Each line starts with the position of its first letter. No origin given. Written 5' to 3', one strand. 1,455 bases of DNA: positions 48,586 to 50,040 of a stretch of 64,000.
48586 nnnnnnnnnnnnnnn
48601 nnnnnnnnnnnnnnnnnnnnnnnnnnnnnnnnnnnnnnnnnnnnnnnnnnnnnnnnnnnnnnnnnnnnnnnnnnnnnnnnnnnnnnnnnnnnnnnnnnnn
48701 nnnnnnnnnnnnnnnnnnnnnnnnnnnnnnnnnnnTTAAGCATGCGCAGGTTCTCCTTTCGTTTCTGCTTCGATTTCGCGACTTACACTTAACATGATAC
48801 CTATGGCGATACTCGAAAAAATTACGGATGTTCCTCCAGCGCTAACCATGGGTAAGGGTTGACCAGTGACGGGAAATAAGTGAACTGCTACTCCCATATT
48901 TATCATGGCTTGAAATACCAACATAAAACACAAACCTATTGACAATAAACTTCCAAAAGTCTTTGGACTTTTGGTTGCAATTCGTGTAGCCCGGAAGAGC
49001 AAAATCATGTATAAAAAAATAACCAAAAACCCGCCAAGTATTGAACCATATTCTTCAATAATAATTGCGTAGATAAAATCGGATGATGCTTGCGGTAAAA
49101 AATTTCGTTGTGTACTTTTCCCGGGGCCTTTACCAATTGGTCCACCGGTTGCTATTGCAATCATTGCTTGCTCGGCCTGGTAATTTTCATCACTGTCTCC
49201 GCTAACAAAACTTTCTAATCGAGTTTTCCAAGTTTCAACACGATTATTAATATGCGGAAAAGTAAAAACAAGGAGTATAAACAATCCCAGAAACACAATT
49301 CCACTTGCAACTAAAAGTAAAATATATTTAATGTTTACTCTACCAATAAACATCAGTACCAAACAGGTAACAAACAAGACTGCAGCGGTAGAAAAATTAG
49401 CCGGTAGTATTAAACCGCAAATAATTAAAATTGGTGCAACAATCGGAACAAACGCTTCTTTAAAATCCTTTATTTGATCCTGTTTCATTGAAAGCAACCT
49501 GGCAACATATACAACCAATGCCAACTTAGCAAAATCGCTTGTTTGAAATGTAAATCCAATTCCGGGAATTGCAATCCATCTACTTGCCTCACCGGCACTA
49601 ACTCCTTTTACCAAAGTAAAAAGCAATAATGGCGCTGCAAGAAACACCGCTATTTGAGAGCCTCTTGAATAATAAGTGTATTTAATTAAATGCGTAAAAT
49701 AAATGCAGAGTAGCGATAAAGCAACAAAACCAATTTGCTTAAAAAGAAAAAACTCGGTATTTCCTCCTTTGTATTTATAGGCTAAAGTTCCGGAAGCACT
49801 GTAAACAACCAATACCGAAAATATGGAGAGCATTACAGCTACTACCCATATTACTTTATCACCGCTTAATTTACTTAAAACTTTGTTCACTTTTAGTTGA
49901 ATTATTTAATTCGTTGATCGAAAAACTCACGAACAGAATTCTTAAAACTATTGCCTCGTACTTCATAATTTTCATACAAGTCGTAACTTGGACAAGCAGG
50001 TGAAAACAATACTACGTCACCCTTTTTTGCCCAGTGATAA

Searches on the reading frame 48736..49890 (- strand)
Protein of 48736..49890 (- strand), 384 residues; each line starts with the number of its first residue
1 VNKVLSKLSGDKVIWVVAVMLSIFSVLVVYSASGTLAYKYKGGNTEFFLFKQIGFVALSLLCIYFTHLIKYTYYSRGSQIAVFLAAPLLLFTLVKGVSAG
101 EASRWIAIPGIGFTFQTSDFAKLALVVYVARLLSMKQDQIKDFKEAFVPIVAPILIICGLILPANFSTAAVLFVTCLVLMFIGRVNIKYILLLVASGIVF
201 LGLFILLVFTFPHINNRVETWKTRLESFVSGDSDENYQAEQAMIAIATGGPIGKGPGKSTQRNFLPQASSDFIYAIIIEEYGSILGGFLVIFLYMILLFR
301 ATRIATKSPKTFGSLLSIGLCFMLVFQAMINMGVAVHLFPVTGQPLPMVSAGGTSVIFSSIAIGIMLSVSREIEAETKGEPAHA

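Call 4: search_protein_families(library=pfam, proteins=[window:48736-49890:-], max_evalue=0.01)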
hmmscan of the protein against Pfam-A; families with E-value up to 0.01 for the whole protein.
window:48736-49890:- (384 aa): 1 family
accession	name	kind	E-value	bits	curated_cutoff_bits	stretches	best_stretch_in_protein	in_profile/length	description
PF01098.24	FTSW_RODA_SPOVE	-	1.5e-71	241.8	26.4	1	13-372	3-353/356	Cell cycle protein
